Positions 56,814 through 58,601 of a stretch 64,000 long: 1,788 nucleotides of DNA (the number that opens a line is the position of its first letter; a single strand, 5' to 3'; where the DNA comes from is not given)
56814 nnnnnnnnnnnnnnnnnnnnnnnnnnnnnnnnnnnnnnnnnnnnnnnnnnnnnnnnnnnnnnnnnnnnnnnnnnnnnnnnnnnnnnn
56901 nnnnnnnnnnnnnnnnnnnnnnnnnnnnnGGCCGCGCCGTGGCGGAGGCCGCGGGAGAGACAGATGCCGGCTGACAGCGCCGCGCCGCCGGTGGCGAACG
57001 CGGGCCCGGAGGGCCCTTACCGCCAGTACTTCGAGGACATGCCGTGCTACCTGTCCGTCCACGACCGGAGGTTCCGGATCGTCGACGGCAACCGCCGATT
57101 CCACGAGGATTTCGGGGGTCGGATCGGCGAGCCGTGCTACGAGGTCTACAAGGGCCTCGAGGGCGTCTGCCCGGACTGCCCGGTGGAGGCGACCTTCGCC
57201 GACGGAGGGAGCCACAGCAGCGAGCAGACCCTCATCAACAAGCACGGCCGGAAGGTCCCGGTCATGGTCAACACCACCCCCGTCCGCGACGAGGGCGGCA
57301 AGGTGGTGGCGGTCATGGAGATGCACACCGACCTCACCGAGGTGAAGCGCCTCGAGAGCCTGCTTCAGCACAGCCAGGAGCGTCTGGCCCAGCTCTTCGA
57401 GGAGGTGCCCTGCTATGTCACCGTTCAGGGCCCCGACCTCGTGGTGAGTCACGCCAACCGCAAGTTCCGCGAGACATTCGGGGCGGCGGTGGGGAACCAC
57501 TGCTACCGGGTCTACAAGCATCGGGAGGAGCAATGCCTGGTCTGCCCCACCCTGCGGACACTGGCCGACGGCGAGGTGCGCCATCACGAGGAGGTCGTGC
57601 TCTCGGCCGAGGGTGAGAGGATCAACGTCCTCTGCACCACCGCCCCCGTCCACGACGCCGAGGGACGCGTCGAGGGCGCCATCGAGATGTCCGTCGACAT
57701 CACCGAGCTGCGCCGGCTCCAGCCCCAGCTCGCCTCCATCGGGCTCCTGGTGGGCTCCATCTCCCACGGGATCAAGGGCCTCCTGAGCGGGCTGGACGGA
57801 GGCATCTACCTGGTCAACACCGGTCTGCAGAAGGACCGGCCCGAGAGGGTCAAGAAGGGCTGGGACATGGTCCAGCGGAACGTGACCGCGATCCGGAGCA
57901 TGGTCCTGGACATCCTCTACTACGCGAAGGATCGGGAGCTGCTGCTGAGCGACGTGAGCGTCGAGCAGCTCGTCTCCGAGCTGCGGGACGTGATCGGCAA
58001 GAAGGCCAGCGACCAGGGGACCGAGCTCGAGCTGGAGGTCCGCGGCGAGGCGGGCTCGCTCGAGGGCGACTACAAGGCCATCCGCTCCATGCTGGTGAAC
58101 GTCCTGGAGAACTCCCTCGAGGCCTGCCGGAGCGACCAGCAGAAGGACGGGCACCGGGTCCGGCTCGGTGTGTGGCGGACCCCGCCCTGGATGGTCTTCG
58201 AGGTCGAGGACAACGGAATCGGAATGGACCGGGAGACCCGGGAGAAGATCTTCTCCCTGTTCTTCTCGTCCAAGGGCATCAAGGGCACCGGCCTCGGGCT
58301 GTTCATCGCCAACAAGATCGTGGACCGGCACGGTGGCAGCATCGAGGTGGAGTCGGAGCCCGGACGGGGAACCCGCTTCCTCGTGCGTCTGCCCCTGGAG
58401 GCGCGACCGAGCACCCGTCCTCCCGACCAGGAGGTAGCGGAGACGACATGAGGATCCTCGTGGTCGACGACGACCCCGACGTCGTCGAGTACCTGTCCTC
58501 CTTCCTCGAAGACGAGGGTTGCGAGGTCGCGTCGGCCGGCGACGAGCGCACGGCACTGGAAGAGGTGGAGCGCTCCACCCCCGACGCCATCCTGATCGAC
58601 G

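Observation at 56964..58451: Histidine kinase with two PAS domains each carrying a conserved four-cysteine pattern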

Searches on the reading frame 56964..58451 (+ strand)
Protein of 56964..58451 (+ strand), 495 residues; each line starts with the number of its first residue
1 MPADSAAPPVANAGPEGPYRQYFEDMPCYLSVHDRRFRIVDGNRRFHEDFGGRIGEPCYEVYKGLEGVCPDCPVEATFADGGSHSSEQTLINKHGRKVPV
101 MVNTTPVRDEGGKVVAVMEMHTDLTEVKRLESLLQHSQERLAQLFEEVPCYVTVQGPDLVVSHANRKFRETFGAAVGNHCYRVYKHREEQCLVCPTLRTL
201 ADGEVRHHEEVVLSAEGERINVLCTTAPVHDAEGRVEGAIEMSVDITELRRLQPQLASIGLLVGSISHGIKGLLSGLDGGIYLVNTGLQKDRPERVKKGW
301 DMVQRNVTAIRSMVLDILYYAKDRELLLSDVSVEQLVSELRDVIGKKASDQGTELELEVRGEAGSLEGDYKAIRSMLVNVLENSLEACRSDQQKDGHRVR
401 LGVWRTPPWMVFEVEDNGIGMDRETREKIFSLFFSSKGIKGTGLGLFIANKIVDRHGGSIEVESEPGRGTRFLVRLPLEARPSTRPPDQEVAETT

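Call 3: search_protein_families(library=pfam, proteins=[window:56964-58451:+], max_evalue=0.01)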
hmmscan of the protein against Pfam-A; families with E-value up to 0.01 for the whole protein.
window:56964-58451:+ (495 aa): 8 families
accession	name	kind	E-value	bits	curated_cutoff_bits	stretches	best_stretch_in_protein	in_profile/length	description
PF02518.31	HATPase_c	-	1.1e-25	90.7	26.4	1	368-479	1-110/111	Histidine kinase-, DNA gyrase B-, and HSP90-like ATPase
PF08448.16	PAS_4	-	7e-25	87.8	23.1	2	145-251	1-110/110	PAS fold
PF13426.13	PAS_9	-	7.6e-18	65.1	27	2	152-248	4-103/103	PAS domain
PF00989.32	PAS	-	1.6e-07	31.7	22.6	0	78-120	66-109/113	PAS fold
PF12282.15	GAF_PdtaS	-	4.5e-06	27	23.7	1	74-133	81-137/145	Histidine kinase PdtaS, GAF domain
PF14501.12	HATPase_c_5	-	7e-05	23.1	22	1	372-465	5-91/102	GHKL domain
PF13596.12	PAS_10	-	0.0001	23.4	22.1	0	174-247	37-106/106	PAS domain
PF13581.12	HATPase_c_2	-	0.0004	20.8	27.4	1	382-462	41-114/127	Histidine kinase-like ATPase domain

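Call 4: search_solved_structures(query=window:56964-58451:+, max_evalue=0.01, show_alignments=2)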
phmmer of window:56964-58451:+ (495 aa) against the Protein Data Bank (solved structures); distinct sequences matched with E-value up to 0.01: 60.
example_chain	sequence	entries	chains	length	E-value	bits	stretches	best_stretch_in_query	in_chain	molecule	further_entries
3a0r_A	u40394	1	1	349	6.3e-21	78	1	145-477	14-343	Sensor protein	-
3d36_A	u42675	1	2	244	6.7e-19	71.3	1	257-485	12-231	Sporulation kinase B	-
9p6i_A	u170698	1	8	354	1.3e-16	63.7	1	238-482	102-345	histidine kinase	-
8vc9_A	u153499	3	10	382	2.7e-16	62.7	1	230-478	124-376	Leptospira virulence regulator B (LvrB) | histidine kinase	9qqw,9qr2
9jfj_A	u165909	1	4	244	1.9e-15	59.9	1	248-479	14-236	Sensor histidine kinase ZraS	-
6paj_A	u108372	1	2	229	7.3e-15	58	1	263-477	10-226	Sensor protein SrrB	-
4q20_A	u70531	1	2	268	8.7e-15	57.8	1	314-488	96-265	Sensor protein DivL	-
4jas_A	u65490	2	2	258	1.1e-14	57.4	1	262-479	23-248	Histidine kinase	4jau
8f71_A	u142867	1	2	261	2e-14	56.6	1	248-478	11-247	Histidine kinase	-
6azr_A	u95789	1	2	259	2.1e-14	56.5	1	369-479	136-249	Sensor histidine kinase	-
5uht_A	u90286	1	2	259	2.7e-14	56.2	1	369-479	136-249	Sensor histidine kinase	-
3dge_A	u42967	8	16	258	2.8e-14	56.1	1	369-479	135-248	Sensor protein | Histidine kinase | Sensor histidine kinase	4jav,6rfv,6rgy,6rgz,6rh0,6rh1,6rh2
2c2a_A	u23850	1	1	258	2.9e-14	56.1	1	369-479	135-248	SENSOR HISTIDINE KINASE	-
6rh7_A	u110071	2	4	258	4.1e-14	55.6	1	369-479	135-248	Sensor histidine kinase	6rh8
9qjg_A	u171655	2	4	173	3.2e-13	52.6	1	408-478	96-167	histidine kinase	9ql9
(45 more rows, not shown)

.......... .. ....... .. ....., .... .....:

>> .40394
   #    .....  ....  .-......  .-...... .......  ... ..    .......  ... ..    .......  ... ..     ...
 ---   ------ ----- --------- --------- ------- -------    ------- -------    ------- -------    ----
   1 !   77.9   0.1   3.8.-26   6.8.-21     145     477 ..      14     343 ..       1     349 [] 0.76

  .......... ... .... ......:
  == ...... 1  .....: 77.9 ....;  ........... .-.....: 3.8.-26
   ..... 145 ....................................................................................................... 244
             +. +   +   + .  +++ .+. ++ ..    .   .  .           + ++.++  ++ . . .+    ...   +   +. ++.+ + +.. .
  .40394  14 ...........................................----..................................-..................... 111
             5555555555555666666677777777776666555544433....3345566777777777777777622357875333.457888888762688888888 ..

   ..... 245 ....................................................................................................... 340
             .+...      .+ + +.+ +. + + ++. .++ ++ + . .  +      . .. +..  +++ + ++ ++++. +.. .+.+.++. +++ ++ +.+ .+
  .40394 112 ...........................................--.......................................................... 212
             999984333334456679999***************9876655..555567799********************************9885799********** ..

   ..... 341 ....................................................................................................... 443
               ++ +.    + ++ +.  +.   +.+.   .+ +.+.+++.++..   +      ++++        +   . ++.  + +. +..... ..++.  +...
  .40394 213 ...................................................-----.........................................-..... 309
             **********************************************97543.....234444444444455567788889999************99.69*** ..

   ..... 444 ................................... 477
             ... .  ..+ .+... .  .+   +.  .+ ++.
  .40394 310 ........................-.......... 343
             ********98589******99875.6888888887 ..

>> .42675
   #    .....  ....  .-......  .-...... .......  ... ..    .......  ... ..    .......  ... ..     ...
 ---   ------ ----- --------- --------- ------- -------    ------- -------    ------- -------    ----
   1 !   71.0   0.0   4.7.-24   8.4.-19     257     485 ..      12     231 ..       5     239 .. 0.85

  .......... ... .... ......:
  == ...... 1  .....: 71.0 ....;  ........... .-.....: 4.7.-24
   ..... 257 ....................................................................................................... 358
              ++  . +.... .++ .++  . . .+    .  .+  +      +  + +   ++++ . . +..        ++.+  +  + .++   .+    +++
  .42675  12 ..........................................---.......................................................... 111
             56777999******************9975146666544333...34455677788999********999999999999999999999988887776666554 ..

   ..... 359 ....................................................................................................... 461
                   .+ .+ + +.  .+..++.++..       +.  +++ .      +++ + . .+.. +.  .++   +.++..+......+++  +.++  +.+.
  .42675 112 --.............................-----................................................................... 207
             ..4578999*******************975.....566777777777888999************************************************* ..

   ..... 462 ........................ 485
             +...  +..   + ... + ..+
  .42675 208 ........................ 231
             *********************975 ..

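Call 15: find_encoding_contigs(protein=window:56964-58451:+, flank=10000, max_places=5)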
Protein window:56964-58451:+ (495 aa): 3 contigs read that carry it; 3 places shown.
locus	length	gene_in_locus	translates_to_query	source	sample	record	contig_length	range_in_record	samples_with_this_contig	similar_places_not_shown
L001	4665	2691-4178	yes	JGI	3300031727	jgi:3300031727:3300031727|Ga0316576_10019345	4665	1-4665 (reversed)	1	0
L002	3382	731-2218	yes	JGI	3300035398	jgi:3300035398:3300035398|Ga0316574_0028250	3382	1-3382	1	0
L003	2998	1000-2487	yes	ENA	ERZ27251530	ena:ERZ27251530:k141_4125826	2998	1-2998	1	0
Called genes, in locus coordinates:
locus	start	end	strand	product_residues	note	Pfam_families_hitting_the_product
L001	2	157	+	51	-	?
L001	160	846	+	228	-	-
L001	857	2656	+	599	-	PF13187:Fer4_9 (faint), PF12838:Fer4_7 (weak), PF13183:Fer4_8, PF13534:Fer4_17, PF02754:CCG, PF00072:Response_reg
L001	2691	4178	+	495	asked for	PF08448:PAS_4, PF13426:PAS_9 (weak), PF00989:PAS (faint), PF12282:GAF_PdtaS (faint), PF08448:PAS_4, PF13426:PAS_9, PF02518:HATPase_c, PF14501:HATPase_c_5 (weak)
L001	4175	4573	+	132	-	PF00072:Response_reg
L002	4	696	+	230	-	PF00072:Response_reg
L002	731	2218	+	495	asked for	PF08448:PAS_4, PF13426:PAS_9 (weak), PF00989:PAS (faint), PF12282:GAF_PdtaS (faint), PF08448:PAS_4, PF13426:PAS_9, PF02518:HATPase_c, PF14501:HATPase_c_5 (weak)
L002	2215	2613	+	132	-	PF00072:Response_reg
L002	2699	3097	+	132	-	PF00072:Response_reg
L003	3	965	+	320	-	?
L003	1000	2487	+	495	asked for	PF08448:PAS_4, PF13426:PAS_9 (weak), PF00989:PAS (faint), PF12282:GAF_PdtaS (faint), PF08448:PAS_4, PF13426:PAS_9, PF02518:HATPase_c, PF14501:HATPase_c_5 (weak)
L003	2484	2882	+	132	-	PF00072:Response_reg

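Call 20: search_protein_families(library=ncbifam, proteins=[window:56964-58451:+], max_evalue=0.01)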
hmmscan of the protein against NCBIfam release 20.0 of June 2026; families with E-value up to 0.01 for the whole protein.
window:56964-58451:+ (495 aa): 86 families (the best 25 are shown)
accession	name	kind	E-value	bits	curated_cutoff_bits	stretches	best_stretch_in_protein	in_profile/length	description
NF008468.0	PRK11360.1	equivalog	1e-53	182.7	646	2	174-480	307-610/616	two-component system sensor histidine kinase AtoS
NF046044.1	PnpS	equivalog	9.2e-36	123.7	400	1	135-477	51-390/390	two-component system histidine kinase PnpS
NF047497.1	HK_LIC_12097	equivalog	1.9e-32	112.4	500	1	170-478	47-366/367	LIC_12097 family sensor histidine kinase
NF052573.1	HisKinEspAMyxo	equivalog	1.5e-30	105.9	1400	1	162-481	281-614/755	serine histidine kinase EspA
NF010411.0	PRK13837.1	equivalog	1.3e-29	102.8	647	1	256-488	447-685/828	two-component system VirA-like sensor kinase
NF052574.1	HisKinEspCMyxo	equivalog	2e-28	99.1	1200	2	199-481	351-640/785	serine histidine kinase EspC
TIGR02966.1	phoR_proteo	equivalog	4e-26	91.8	334.2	1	136-475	3-332/333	phosphate regulon sensor histidine kinase PhoR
NF047466.1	hybrid_RR_LvrB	exception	2.4e-25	89.5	500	1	244-478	137-376/377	hybrid histidine kinase/response regulator LvrB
NF008302.0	PRK11091.1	equivalog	3.3e-24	85.1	838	1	210-481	230-508/779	aerobic respiration two-component sensor histidine kinase ArcB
NF008298.1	PRK11086.1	subfamily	9.2e-24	83.8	520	1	347-480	396-527/529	DcuS/MalK family sensor histidine kinase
TIGR02956.1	TMAO_torS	equivalog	2.4e-23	82.2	676.5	1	265-480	470-684/967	TMAO reductase system sensor histidine kinase/response regulator TorS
NF053867.1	SprKinKinDBac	equivalog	2.9e-23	82.1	775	1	255-479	282-498/500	sporulation kinase KinD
TIGR02916.1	PEP_his_kin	equivalog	3.1e-23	82.2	300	1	268-477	484-679/679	XrtA/PEP-CTERM system histidine kinase PrsK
NF033092.0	HK_WalK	equivalog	1.9e-22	79.6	725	1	207-478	321-594/594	cell wall metabolism sensor histidine kinase WalK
NF007688.0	PRK10364.1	equivalog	2.3e-22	79.4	479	1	250-481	232-454/460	two-component system sensor histidine kinase ZraS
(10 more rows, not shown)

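Call 66: search_protein_families(library=padloc, proteins=[window:56964-58451:+], max_evalue=0.001)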
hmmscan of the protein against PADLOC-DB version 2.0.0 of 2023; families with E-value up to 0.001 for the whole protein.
window:56964-58451:+ (495 aa): 0 families
